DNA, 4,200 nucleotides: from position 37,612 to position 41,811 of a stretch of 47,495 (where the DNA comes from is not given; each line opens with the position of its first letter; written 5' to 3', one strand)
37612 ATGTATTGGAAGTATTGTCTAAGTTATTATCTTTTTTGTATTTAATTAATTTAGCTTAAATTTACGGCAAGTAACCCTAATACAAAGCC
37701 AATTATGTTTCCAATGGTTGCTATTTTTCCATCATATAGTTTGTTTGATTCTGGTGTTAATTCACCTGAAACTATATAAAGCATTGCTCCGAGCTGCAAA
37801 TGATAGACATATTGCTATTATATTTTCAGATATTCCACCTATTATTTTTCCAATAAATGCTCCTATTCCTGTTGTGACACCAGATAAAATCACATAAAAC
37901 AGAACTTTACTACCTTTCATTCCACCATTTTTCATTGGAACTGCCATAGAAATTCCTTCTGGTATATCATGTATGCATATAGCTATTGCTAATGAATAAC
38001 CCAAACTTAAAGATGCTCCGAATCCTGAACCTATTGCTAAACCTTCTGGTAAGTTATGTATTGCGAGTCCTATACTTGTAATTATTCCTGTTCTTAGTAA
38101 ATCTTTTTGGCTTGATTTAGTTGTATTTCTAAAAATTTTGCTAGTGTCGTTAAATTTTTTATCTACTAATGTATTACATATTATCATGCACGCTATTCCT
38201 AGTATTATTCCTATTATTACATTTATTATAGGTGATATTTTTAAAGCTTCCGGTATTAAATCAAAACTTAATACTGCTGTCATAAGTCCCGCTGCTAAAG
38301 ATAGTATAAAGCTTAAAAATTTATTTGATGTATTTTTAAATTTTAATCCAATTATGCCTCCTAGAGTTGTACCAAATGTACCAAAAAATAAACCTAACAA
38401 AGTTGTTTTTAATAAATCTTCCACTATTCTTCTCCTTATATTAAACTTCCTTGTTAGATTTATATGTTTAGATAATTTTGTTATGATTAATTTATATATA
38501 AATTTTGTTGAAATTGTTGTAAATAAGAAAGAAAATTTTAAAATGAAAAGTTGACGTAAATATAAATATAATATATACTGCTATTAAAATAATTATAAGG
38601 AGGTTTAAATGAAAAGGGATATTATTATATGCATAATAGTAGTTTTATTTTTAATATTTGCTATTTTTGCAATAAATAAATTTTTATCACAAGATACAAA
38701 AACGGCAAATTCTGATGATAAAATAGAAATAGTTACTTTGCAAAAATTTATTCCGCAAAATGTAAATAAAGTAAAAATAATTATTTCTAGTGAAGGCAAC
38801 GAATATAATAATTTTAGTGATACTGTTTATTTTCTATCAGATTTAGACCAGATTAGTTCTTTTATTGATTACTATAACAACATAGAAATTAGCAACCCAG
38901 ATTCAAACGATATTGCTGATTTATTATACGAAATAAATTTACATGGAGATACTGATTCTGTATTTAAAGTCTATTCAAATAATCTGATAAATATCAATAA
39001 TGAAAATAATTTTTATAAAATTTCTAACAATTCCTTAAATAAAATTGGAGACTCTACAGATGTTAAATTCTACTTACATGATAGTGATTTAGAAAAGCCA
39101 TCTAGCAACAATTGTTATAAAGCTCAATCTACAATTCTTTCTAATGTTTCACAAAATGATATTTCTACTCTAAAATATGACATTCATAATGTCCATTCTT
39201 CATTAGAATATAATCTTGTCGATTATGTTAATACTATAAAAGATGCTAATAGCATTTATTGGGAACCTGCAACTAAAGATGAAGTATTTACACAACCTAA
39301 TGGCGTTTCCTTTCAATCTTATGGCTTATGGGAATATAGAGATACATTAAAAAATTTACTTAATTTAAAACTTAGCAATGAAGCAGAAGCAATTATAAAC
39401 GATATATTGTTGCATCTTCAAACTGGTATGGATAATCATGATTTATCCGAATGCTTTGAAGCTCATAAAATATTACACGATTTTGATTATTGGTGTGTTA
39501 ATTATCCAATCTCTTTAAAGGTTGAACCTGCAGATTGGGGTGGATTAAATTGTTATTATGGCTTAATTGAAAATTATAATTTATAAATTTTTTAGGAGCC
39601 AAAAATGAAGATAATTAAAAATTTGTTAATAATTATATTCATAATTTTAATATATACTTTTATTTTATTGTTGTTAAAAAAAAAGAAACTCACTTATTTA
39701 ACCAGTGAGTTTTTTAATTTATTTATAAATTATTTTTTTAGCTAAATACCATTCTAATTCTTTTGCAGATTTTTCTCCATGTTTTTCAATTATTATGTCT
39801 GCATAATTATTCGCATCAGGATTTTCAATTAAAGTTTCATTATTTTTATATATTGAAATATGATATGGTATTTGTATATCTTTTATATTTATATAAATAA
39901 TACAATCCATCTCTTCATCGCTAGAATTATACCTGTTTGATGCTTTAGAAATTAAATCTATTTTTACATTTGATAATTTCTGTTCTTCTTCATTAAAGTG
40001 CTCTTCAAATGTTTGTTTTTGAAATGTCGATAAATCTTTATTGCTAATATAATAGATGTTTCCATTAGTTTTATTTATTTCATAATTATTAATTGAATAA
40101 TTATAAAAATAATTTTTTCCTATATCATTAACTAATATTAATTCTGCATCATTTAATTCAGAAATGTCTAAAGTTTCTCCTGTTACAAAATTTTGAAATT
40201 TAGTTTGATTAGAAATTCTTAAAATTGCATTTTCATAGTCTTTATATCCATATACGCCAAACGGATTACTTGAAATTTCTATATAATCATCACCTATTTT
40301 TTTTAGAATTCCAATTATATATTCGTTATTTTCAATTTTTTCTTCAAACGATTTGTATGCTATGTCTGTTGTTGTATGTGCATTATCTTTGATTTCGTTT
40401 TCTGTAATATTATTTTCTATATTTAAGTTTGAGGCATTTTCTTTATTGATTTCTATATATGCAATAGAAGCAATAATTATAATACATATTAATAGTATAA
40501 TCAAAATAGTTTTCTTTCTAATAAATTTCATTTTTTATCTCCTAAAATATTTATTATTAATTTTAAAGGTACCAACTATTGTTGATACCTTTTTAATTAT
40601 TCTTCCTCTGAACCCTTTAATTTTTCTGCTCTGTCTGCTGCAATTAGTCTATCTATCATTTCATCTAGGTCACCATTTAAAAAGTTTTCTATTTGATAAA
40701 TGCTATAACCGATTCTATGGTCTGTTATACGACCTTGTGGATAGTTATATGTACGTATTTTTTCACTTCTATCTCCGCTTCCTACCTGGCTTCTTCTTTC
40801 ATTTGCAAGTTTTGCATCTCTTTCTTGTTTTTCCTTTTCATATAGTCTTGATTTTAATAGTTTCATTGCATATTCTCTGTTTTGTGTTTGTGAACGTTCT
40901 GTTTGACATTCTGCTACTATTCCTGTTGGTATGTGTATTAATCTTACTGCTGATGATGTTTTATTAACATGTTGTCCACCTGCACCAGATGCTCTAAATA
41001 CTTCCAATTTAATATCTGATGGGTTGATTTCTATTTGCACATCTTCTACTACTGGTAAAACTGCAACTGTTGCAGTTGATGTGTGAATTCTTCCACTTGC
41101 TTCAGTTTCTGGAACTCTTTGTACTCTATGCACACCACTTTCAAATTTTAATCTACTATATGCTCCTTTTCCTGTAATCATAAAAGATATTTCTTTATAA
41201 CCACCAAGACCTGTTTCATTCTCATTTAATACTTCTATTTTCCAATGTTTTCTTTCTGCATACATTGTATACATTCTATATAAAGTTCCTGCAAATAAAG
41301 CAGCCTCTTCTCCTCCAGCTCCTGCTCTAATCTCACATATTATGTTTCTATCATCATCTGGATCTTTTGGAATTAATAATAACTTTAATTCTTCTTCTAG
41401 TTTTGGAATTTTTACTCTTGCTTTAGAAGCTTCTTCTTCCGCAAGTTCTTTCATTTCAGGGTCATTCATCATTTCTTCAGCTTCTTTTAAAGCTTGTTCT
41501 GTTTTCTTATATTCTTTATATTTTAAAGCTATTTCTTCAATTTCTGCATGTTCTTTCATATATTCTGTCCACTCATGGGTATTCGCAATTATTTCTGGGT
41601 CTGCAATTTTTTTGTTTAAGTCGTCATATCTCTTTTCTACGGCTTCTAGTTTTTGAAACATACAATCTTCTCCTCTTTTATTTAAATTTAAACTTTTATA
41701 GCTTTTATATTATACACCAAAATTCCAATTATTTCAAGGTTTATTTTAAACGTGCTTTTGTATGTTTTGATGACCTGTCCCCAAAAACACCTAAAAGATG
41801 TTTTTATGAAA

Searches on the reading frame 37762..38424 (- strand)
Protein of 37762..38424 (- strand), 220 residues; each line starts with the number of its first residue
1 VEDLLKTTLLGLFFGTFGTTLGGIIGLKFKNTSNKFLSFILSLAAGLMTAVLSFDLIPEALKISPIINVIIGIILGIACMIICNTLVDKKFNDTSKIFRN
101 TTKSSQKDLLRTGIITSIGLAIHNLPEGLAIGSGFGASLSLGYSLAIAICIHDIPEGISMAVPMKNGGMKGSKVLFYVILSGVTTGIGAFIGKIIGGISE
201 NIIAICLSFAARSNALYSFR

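Call 11: search_protein_families(library=pfam, proteins=[window:37762-38424:-], max_evalue=0.001)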
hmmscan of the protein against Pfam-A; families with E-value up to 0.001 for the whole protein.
window:37762-38424:- (220 aa): 1 family
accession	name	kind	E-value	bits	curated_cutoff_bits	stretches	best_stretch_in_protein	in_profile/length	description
PF02535.28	Zip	-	2.8e-19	70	35.1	1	112-211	177-279/323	ZIP Zinc transporter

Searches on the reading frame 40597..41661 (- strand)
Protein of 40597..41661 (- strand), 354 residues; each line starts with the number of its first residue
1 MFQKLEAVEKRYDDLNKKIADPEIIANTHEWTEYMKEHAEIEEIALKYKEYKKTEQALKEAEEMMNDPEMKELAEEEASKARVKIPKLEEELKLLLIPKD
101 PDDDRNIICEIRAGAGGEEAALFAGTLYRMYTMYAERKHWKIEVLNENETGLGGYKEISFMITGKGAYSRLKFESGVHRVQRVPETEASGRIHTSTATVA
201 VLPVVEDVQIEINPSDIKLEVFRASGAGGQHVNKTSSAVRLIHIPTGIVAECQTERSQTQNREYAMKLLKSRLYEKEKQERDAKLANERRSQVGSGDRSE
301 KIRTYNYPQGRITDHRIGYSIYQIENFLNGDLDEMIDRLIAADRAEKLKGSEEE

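Call 26: search_protein_families(library=pfam, proteins=[window:40597-41661:-], max_evalue=0.01)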
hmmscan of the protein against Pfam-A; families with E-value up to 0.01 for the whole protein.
window:40597-41661:- (354 aa): 2 families
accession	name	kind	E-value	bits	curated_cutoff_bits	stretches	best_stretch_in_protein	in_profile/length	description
PF03462.23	PCRF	-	1.4e-77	260.3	24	1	9-199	2-194/194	PCRF domain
PF00472.26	RF-1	-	2.3e-44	150.5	35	1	207-316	2-116/116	RF-1 domain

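Call 59: list_cluster_members(proteins=[window:40597-41661:-, window:22046-22663:-, window:22679-24769:-, window:32704-35013:-])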
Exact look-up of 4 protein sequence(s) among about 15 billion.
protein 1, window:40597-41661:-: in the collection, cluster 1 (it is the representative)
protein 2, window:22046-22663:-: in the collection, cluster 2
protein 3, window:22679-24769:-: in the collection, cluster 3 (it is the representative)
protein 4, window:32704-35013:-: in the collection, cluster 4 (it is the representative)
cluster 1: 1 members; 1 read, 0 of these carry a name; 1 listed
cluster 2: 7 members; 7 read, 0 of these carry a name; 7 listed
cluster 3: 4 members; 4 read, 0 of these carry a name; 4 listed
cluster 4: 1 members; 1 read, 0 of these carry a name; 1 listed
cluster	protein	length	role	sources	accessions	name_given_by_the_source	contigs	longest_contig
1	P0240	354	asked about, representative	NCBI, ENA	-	-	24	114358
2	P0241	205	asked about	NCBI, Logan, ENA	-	-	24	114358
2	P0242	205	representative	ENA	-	-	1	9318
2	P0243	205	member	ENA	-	-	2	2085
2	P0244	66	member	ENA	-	-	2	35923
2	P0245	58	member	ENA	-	-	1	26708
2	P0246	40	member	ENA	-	-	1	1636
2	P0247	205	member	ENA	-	-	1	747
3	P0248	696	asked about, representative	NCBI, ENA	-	-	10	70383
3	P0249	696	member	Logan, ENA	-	-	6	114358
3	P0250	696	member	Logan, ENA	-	-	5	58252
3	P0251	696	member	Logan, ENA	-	-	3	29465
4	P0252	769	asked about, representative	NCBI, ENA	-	-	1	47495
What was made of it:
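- Checked: The window is an entire contig, because its PcrA protein is recorded on a single contig of 47,495 bp (call 59).
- Whole contig: call 59.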
